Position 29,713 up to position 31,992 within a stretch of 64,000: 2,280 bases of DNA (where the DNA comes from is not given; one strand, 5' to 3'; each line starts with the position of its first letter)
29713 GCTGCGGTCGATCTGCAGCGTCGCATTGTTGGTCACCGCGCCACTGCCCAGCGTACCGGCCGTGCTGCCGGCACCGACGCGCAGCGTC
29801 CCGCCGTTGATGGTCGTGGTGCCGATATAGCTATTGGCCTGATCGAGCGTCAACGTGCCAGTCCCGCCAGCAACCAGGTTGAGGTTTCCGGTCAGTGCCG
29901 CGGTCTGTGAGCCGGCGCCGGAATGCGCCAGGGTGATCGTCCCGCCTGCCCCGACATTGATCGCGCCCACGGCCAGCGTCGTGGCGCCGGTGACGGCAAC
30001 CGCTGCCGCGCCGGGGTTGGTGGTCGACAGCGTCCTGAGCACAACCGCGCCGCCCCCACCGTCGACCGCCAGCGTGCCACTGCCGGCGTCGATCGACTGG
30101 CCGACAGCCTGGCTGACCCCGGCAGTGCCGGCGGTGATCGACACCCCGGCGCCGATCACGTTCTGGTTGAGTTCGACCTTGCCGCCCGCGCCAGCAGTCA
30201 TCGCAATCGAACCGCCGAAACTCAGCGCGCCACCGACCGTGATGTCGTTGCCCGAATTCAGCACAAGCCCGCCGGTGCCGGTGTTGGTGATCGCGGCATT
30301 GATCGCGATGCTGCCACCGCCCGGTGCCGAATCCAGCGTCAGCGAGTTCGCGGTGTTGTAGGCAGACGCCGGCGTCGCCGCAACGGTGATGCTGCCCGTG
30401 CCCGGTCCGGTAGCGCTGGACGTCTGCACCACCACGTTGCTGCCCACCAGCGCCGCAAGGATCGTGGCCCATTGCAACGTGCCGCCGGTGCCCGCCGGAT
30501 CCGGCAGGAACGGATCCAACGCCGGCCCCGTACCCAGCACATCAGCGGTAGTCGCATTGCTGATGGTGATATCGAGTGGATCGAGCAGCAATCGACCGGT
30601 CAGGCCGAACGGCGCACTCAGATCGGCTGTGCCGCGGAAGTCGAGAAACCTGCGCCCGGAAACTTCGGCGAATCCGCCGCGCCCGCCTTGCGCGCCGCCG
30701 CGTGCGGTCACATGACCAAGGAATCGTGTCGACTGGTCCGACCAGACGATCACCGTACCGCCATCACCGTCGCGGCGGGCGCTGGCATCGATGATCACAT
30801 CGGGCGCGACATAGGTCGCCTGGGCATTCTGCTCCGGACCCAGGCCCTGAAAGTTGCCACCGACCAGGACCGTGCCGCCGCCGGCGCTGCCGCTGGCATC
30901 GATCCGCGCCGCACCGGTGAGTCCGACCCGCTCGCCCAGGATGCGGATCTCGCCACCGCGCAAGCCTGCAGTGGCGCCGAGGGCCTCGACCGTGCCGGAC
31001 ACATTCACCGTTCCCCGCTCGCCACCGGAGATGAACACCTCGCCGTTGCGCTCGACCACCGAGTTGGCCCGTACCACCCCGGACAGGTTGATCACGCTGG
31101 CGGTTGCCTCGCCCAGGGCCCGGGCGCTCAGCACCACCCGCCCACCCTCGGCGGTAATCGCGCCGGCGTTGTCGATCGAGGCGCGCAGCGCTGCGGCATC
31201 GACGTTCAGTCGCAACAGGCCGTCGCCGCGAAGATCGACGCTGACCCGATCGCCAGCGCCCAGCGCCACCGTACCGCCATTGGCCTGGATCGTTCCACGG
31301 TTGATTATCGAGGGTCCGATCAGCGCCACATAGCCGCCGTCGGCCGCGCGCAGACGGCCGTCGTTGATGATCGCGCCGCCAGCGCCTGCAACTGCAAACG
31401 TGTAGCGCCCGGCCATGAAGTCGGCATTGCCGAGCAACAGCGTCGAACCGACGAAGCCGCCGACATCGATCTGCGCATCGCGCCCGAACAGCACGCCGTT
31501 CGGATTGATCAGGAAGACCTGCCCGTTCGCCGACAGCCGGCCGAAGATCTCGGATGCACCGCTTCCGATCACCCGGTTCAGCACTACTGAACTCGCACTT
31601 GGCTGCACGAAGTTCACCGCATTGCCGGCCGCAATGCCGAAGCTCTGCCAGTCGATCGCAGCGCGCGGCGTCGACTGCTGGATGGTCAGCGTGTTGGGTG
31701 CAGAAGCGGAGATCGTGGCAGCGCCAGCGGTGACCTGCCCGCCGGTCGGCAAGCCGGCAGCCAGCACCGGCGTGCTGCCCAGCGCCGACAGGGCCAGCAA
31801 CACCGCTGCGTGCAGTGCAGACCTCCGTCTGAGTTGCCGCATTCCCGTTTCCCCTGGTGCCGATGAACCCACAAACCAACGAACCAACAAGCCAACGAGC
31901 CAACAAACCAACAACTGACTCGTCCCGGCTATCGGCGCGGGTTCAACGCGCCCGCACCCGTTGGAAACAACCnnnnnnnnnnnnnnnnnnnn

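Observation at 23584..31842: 2752-aa TpsA whose shaft is built from autotransporter-type (PATR-like) 68-70 aa units rather than classical FHA repeats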

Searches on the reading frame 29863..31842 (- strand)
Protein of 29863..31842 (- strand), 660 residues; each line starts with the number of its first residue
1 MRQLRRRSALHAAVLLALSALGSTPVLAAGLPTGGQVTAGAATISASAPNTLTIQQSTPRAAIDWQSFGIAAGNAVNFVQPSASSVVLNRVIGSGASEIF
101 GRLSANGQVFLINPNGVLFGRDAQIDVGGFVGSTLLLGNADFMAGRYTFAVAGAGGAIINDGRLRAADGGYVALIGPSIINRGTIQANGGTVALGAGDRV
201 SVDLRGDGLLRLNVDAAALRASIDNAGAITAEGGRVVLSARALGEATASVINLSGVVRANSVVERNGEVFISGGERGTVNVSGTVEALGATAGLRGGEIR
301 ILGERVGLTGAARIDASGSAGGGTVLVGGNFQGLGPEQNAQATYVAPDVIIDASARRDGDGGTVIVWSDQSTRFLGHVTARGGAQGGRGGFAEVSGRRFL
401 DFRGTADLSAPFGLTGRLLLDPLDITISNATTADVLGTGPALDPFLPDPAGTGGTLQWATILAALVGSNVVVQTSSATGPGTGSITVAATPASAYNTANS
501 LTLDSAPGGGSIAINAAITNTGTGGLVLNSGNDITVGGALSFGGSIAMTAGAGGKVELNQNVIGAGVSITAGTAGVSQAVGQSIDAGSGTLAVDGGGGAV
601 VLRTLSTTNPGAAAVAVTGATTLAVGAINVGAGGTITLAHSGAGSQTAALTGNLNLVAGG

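Call 9: find_homologous_proteins(query=window:29863-31842:-, max_evalue=0.00001)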
Query window:29863-31842:- (660 aa): 2078 proteins with E <= 0.00001 among 8000 candidates; the best 120 are listed.
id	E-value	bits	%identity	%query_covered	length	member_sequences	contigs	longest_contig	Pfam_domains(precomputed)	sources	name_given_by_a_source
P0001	7.2e-158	545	43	73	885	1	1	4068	PF13018.12,PF05860.20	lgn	-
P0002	1.2e-126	442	57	60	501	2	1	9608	PF05860.20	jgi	-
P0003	5.7e-124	433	47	81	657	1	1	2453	PF05860.20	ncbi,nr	ncbi:MAG: filamentous hemagglutinin N-terminal domain-containing protein, partial [Deltaproteobacter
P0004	1.6e-122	428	43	98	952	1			PF18886.7,PF05860.20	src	-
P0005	3.6e-122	427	49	80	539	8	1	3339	PF05860.20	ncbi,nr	ncbi:MAG TPA: filamentous hemagglutinin N-terminal domain-containing protein, partial [Burkholderial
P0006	3.9e-122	427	49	82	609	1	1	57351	PF05860.20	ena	-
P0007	2.3e-121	425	49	83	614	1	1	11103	PF12951.14,PF05860.20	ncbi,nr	ncbi:MAG TPA: filamentous hemagglutinin N-terminal domain-containing protein, partial [Burkholderial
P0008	2.3e-121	425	55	62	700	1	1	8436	PF05860.20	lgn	-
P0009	3.4e-121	424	55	61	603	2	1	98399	PF05860.20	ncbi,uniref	ncbi:two-partner secretion domain-containing protein, partial [Curvibacter delicatus]|uniref:two-par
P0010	6.9e-121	423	46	90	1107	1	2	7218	PF05860.20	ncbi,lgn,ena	-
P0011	8.7e-121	423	56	60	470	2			PF05860.20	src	-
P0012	2.4e-120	421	47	84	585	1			PF05860.20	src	-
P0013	8.0e-120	420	48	79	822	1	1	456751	PF05860.20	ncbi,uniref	ncbi:MAG: filamentous hemagglutinin N-terminal domain-containing protein, partial [Polaromonas sp.]|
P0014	1.7e-119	418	47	83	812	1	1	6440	PF05860.20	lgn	-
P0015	1.9e-119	418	45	91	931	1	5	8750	PF18886.7,PF05860.20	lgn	-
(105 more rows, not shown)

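Call 19: find_related_loci(query=window:29863-31842:-, collection=genome_contigs, flank=10000)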
Query window:29863-31842:- (660 aa) in genome_contigs; peptide patterns used: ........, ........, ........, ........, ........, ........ (x = any residue, [..] = any of these).
185 stretches matched a pattern; 42 encode a relative of the query (tblastn E <= 1e-3); 42 distinct loci.
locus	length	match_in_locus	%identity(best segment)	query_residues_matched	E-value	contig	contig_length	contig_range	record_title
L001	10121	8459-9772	54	31-490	2e-121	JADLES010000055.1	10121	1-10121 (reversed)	MAG: Burkholderiales bacterium isolate SJ335 c_000000198019, whole genome shotgun sequence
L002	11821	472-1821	50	32-474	7e-118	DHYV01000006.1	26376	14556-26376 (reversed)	MAG TPA_asm: Desulfobulbaceae bacterium UBA5121 UBA5121_contig_2089, whole genome shotgun sequence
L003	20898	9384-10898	41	15-551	1e-102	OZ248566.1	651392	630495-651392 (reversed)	Burkholderiaceae bacterium isolate RE-1 genome assembly, chromosome: RE-1-c2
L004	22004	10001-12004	39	31-651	3e-99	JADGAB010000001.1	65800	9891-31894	MAG: Magnetococcales bacterium isolate nMBPbin6 nMBP_bin6_NODE_1_length_65800_cov_7.484199, whole genome shotgun sequenc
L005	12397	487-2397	38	32-643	3e-94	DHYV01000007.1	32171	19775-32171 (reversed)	MAG TPA_asm: Desulfobulbaceae bacterium UBA5121 UBA5121_contig_125, whole genome shotgun sequence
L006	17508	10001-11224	50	27-427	7e-92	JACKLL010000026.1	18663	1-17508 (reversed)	MAG: Rhodoferax sp. isolate HK-STAS-PROT-91 HK-STAS-PROT-91_26, whole genome shotgun sequence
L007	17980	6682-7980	50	23-439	7e-92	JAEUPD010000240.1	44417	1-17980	MAG: Rubrivivax sp. isolate new MAG-216 k141_3343328, whole genome shotgun sequence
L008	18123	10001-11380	50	5-439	4e-92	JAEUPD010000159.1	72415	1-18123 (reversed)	MAG: Rubrivivax sp. isolate new MAG-216 k141_1163106, whole genome shotgun sequence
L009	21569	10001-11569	40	6-561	1e-89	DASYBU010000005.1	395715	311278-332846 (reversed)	MAG TPA_asm: Burkholderiaceae bacterium isolate SMAG_U4915 k141_1599710, whole genome shotgun sequence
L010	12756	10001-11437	43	23-542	3e-88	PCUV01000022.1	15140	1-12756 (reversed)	MAG: Comamonadaceae bacterium CG12_big_fil_rev_8_21_14_0_65_59_15 CG12_8_21_14_0.65_scaffold_1558_c, whole genome shotgu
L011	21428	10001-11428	46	25-483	2e-87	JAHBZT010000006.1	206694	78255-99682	MAG: Rubrivivax sp. isolate ACE_PRO12 PRO12_6, whole genome shotgun sequence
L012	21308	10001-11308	45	2-427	1e-78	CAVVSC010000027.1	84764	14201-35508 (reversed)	MAG: uncultured beta proteobacterium isolate MFD02832.bin.1.88 genome assembly, contig: contig_6897, whole genome shotgu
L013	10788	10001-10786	54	15-280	2e-75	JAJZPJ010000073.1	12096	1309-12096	MAG: Proteobacteria bacterium isolate SKS1.bin120 NODE_9389_length_12096_cov_9.465870, whole genome shotgun sequence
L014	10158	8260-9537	38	2-433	5e-74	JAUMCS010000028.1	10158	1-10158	MAG: Burkholderiaceae bacterium isolate G_BURK1 NODE_8201_length_10158_cov_2.750972, whole genome shotgun sequence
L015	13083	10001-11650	37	25-574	7e-73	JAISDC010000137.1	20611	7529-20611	MAG: Verrucomicrobiales bacterium isolate Gx485_bin111 k119_6495333, whole genome shotgun sequence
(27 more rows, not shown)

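Call 29: search_solved_structures(query=window:29863-31842:-, max_evalue=0.001)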
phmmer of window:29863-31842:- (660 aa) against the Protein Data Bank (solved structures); distinct sequences matched with E-value up to 0.001: 5.
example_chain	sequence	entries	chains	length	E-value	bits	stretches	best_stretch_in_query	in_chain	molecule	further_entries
8vba_A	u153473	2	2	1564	6.1e-87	296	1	12-657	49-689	EtpA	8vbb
8cpk_A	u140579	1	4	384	9.7e-81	275.5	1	28-410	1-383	EtpA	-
2odl_A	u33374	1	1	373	4.8e-41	144.3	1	34-398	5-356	Adhesin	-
4i84_A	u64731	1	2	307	2.2e-36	129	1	30-276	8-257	Heme/hemopexin-binding protein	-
4rm6_A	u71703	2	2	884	3.1e-35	125.2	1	29-405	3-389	Heme/hemopexin-binding protein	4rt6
